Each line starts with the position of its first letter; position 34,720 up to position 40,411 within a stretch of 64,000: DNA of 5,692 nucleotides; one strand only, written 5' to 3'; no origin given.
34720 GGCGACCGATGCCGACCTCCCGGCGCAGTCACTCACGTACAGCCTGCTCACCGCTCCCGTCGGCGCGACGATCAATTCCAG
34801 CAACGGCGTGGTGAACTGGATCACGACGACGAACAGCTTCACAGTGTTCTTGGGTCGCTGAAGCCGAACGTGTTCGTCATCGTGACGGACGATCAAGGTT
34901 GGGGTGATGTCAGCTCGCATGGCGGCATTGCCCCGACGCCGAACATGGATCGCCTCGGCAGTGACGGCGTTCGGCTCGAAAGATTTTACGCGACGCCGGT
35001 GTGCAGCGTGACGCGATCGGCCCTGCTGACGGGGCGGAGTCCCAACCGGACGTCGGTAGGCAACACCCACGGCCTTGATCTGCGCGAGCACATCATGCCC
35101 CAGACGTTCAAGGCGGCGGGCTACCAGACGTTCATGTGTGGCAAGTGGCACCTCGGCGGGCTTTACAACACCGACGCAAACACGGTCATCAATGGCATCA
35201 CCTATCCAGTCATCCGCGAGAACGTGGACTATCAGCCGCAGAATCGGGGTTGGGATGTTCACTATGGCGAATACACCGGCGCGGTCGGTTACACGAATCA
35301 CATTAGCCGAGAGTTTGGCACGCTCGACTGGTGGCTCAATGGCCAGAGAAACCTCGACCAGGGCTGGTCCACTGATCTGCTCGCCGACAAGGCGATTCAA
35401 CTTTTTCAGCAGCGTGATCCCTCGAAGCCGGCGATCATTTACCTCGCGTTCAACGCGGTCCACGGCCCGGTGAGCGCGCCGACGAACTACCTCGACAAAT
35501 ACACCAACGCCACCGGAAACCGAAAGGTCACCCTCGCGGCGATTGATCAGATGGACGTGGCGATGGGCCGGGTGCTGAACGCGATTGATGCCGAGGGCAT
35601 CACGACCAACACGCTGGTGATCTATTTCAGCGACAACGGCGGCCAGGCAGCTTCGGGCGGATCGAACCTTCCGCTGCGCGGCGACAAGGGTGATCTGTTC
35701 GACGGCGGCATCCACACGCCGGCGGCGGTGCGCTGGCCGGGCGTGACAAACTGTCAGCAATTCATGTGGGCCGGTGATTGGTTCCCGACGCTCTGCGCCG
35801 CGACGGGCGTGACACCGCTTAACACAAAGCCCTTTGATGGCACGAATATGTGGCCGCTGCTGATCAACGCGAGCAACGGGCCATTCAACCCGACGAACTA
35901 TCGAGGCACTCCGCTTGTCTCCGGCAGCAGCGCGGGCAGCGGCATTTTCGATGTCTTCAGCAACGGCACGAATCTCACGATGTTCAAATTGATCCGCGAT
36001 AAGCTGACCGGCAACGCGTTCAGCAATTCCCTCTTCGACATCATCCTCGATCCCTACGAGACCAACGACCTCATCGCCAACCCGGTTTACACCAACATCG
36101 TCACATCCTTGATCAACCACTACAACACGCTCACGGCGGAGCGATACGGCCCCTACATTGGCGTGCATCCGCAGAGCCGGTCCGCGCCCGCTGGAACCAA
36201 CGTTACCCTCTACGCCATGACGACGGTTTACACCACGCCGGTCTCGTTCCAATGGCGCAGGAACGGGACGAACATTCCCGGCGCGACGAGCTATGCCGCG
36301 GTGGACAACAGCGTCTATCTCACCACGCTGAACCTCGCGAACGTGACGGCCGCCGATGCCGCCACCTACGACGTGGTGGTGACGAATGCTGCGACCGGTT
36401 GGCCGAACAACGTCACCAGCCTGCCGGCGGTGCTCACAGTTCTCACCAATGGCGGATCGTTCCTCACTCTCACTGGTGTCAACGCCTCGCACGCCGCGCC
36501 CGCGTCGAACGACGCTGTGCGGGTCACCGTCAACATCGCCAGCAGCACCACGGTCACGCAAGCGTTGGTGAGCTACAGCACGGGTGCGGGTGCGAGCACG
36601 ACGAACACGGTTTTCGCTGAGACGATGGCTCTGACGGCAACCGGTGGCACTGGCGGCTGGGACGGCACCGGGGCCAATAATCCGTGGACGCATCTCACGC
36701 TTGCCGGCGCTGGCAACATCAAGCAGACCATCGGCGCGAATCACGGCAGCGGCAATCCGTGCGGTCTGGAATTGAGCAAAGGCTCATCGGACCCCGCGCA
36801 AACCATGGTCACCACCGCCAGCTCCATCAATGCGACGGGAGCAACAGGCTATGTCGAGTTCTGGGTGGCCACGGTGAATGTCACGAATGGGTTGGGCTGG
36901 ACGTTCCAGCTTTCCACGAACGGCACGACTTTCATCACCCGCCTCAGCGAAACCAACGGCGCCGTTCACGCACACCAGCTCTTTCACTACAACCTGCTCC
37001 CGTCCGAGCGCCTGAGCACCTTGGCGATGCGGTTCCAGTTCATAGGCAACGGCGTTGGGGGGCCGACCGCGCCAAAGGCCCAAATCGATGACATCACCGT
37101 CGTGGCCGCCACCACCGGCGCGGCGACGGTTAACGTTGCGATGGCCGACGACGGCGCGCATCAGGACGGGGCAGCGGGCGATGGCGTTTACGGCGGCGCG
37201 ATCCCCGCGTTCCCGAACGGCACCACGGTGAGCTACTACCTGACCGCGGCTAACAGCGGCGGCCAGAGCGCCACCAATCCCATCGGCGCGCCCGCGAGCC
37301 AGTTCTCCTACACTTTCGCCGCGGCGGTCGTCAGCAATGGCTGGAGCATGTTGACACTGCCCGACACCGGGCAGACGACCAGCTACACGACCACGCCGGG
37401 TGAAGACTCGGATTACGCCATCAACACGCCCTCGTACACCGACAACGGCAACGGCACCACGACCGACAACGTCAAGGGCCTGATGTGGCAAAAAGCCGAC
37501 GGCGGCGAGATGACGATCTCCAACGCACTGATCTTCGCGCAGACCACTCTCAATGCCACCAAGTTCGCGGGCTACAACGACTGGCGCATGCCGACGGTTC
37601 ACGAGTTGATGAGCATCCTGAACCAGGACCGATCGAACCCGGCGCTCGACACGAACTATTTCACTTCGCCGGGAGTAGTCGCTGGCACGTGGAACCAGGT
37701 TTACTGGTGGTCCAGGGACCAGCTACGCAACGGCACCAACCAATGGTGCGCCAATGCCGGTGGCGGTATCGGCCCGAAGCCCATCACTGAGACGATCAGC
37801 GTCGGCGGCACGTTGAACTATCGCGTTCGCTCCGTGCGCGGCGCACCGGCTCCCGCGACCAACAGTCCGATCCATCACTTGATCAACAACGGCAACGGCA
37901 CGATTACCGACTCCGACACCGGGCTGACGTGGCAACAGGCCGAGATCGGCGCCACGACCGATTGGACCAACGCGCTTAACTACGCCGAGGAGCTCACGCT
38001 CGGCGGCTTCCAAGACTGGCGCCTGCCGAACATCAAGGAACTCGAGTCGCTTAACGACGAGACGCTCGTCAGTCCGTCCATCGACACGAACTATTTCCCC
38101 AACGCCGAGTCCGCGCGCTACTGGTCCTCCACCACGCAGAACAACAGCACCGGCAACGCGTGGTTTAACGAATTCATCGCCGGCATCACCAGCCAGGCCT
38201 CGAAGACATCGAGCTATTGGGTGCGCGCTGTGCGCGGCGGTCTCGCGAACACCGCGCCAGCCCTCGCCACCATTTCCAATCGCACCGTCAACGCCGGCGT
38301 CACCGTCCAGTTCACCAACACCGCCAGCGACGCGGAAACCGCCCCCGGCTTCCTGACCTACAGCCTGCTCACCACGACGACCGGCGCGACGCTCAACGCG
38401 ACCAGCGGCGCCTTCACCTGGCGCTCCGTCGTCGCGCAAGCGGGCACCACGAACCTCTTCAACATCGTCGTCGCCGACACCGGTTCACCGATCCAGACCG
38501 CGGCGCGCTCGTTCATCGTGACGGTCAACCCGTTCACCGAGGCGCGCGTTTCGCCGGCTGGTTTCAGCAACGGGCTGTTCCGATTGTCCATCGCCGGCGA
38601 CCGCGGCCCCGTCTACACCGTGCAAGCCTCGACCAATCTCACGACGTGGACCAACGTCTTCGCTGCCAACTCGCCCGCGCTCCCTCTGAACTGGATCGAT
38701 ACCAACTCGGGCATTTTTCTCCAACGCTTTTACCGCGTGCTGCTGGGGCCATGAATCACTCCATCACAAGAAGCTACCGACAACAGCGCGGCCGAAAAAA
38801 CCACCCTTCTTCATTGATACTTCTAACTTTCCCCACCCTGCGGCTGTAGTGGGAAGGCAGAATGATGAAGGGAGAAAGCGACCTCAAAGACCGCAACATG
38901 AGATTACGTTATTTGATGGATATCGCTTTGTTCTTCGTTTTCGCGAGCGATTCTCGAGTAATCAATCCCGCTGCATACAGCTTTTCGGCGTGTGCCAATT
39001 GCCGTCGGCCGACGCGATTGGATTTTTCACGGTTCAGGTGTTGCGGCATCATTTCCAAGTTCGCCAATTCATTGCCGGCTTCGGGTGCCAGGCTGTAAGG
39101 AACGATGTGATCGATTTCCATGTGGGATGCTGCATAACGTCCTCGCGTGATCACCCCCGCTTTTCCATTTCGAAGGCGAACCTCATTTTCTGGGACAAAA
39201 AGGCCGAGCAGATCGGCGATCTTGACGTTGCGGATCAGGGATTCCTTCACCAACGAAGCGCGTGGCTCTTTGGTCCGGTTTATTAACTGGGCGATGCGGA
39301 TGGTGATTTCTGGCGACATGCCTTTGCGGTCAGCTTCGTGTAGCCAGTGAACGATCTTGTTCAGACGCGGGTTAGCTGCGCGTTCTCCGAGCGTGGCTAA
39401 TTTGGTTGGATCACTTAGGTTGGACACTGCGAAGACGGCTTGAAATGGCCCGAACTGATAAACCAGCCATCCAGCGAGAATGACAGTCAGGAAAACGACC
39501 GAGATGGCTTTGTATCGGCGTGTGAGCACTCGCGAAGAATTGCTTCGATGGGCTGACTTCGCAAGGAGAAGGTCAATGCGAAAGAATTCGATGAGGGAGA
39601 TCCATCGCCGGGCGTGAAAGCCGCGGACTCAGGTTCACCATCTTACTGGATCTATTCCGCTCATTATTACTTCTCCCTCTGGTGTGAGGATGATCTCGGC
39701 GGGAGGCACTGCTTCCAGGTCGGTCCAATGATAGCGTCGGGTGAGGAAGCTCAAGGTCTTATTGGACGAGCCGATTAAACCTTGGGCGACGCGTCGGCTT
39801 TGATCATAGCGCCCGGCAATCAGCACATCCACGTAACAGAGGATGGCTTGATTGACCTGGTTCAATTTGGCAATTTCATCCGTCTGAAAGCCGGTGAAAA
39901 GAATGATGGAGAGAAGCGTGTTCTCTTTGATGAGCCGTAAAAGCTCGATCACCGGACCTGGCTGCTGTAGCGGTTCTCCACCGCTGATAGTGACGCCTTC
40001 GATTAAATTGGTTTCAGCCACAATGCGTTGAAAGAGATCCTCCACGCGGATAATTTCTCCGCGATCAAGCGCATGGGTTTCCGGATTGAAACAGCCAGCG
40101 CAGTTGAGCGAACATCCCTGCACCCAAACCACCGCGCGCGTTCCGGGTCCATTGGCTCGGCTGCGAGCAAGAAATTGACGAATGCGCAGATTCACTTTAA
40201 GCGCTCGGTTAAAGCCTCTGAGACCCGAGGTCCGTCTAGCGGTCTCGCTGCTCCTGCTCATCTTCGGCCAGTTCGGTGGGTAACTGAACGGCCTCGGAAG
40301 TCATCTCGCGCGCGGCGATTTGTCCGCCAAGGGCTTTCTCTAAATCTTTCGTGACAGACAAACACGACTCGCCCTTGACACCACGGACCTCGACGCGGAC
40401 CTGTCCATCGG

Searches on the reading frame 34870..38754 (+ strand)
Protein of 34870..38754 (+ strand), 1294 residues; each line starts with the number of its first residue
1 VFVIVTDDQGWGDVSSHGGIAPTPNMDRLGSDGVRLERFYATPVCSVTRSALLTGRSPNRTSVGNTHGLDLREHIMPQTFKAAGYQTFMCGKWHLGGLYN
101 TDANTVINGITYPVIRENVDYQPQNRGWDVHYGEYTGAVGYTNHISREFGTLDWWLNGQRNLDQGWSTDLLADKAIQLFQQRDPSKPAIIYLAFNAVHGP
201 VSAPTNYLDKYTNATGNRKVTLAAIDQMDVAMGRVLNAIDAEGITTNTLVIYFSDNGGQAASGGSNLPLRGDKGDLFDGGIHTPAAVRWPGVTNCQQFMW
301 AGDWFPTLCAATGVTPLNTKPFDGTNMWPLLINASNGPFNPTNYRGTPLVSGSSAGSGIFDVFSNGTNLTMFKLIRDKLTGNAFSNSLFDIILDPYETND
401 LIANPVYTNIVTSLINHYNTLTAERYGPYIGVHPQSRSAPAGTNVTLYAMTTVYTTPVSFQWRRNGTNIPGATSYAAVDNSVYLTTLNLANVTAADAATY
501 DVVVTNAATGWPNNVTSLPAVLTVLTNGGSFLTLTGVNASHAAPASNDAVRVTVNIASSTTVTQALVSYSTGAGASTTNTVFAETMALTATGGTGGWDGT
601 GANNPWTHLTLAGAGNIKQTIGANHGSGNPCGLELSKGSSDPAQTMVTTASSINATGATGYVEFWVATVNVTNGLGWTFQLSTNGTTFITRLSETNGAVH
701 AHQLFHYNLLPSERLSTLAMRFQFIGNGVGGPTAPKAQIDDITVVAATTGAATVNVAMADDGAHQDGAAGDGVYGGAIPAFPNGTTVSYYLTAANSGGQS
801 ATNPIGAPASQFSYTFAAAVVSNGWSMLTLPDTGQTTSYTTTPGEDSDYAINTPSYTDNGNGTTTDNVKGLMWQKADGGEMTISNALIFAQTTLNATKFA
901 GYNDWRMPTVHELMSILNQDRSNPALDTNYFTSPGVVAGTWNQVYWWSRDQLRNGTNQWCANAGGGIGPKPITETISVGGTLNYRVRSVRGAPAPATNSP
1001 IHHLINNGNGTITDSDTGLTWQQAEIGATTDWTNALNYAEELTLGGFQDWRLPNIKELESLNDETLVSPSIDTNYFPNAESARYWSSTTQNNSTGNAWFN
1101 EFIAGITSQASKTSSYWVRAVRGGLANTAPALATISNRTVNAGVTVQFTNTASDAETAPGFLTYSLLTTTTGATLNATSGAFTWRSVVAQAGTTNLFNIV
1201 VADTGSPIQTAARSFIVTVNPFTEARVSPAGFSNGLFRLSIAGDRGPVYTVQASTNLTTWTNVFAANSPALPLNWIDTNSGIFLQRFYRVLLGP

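Call 39: search_protein_families(library=pfam, proteins=[window:34870-38754:+], max_evalue=0.001)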
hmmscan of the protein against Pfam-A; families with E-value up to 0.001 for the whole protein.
window:34870-38754:+ (1294 aa): 4 families
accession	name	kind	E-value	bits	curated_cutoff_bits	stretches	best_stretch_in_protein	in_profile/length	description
PF07603.17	Lcl_C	-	1e-50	171.3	34.9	2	1010-1122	1-117/117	Lcl C-terminal domain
PF00884.28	Sulfatase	-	6.3e-49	167.3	25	1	2-314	4-301/301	Sulfatase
PF13927.12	Ig_3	-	2.8e-08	34.6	30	1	428-506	2-78/78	Immunoglobulin domain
PF07679.22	I-set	-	2.5e-05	24.7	23.7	1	429-508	2-79/90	Immunoglobulin I-set domain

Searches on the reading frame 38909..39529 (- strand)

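Call 39: search_protein_families(library=pfam, proteins=[window:38909-39529:-], max_evalue=0.001)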
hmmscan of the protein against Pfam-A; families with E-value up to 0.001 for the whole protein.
window:38909-39529:- (206 aa): 1 family
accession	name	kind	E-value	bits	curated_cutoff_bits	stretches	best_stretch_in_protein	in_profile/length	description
PF13395.12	HNH_4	-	7.2e-05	23.1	22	1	135-173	16-52/54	HNH endonuclease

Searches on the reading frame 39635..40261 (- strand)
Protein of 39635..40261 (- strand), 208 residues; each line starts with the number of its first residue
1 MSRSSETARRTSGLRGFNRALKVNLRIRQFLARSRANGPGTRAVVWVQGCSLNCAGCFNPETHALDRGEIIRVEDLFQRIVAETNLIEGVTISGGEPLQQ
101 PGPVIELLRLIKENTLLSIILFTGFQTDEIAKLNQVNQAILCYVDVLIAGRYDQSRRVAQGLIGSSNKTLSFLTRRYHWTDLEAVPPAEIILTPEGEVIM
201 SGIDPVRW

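Call 39: search_protein_families(library=pfam, proteins=[window:39635-40261:-], max_evalue=0.001)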
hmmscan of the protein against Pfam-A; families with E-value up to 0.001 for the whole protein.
window:39635-40261:- (208 aa): 2 families
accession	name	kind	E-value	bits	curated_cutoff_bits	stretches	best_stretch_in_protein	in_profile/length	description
PF13353.11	Fer4_12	-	1.3e-30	106.9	22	1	36-169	1-135/137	4Fe-4S single cluster domain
PF04055.27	Radical_SAM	-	1.5e-08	35.5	29.5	1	46-119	3-76/166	Radical SAM superfamily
